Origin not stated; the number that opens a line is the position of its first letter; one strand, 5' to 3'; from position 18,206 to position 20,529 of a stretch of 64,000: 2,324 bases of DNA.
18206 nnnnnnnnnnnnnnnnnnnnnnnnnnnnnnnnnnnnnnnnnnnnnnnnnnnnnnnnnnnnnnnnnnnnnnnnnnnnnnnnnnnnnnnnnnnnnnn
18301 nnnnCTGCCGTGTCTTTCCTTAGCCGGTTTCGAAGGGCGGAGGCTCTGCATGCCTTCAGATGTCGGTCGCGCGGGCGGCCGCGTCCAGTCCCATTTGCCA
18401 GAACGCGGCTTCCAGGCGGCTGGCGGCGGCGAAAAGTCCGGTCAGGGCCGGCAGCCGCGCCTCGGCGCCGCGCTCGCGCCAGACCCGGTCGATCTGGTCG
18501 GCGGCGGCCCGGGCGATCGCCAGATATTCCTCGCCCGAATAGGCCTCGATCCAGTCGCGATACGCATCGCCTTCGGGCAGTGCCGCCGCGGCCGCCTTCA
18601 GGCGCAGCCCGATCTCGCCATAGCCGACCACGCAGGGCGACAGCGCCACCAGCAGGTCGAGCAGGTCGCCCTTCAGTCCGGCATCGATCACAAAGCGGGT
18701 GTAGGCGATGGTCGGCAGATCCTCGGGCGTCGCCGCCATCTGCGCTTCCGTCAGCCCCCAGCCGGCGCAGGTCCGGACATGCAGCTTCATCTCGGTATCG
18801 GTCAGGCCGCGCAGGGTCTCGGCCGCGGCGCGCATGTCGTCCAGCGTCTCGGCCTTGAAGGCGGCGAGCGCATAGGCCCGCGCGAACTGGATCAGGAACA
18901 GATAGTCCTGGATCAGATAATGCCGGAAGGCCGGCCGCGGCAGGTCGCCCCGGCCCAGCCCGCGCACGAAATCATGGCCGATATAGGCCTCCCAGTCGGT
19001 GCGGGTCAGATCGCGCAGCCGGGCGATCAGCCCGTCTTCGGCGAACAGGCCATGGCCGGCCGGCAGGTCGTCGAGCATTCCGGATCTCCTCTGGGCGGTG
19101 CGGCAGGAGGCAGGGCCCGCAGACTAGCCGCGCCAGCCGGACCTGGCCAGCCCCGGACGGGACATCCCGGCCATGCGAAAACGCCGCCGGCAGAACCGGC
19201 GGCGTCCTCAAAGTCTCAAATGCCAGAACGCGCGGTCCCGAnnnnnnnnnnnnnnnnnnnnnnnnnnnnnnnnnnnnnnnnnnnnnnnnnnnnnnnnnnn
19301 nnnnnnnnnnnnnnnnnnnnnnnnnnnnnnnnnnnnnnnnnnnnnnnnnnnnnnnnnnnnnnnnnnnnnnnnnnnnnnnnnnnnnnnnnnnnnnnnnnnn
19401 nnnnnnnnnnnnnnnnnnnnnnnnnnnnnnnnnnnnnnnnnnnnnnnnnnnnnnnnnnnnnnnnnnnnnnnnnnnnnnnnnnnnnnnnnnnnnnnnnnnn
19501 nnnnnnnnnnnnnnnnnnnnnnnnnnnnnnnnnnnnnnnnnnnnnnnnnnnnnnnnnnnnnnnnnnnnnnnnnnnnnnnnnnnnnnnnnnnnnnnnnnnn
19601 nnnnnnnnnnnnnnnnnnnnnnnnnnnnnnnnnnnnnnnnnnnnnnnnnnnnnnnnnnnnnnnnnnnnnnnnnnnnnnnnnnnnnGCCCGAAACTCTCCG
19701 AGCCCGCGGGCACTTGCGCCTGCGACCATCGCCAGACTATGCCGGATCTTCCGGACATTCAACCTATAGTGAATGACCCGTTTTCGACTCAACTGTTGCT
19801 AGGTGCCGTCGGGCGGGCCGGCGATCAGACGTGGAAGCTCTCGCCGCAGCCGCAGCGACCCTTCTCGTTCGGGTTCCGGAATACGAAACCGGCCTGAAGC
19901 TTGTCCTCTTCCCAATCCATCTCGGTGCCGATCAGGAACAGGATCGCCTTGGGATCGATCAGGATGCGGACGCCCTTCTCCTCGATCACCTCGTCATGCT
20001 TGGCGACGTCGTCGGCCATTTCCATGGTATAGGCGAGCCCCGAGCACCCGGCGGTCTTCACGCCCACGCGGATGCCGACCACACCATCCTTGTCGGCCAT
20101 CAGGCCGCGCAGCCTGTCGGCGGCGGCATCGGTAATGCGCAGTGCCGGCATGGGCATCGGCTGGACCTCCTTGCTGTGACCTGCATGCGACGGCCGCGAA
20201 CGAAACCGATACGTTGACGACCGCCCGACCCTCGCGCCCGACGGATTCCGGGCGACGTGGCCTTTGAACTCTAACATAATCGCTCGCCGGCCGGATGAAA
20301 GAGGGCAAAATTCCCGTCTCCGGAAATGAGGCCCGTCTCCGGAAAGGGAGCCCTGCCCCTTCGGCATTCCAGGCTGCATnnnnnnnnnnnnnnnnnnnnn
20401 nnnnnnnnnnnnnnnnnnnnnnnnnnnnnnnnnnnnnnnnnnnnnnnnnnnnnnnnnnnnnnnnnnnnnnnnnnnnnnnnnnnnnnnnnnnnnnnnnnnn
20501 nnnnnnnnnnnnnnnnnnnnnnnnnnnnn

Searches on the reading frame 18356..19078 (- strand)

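Call 52: search_protein_families(library=pfam, proteins=[window:18356-19078:-], max_evalue=0.00001)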
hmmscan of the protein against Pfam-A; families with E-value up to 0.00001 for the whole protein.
window:18356-19078:- (240 aa): 1 family
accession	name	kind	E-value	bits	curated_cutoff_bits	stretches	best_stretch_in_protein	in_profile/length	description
PF03070.21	TENA_THI-4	-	2.8e-44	151.9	22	1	29-232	8-209/210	TENA/THI-4/PQQC family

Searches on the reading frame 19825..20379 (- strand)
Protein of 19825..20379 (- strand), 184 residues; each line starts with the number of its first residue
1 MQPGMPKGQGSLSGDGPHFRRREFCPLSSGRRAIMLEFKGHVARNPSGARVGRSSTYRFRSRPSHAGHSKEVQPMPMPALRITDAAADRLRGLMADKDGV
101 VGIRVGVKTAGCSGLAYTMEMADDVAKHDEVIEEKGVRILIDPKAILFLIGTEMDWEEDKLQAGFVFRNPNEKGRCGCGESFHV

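Call 52: search_protein_families(library=pfam, proteins=[window:19825-20379:-], max_evalue=0.00001)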
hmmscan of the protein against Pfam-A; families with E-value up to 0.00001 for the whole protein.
window:19825-20379:- (184 aa): 1 family
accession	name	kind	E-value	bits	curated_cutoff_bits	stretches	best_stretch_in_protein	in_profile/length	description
PF01521.26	Fe-S_biosyn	-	1.1e-18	67.9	26.3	1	80-179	3-109/110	Iron-sulphur cluster biosynthesis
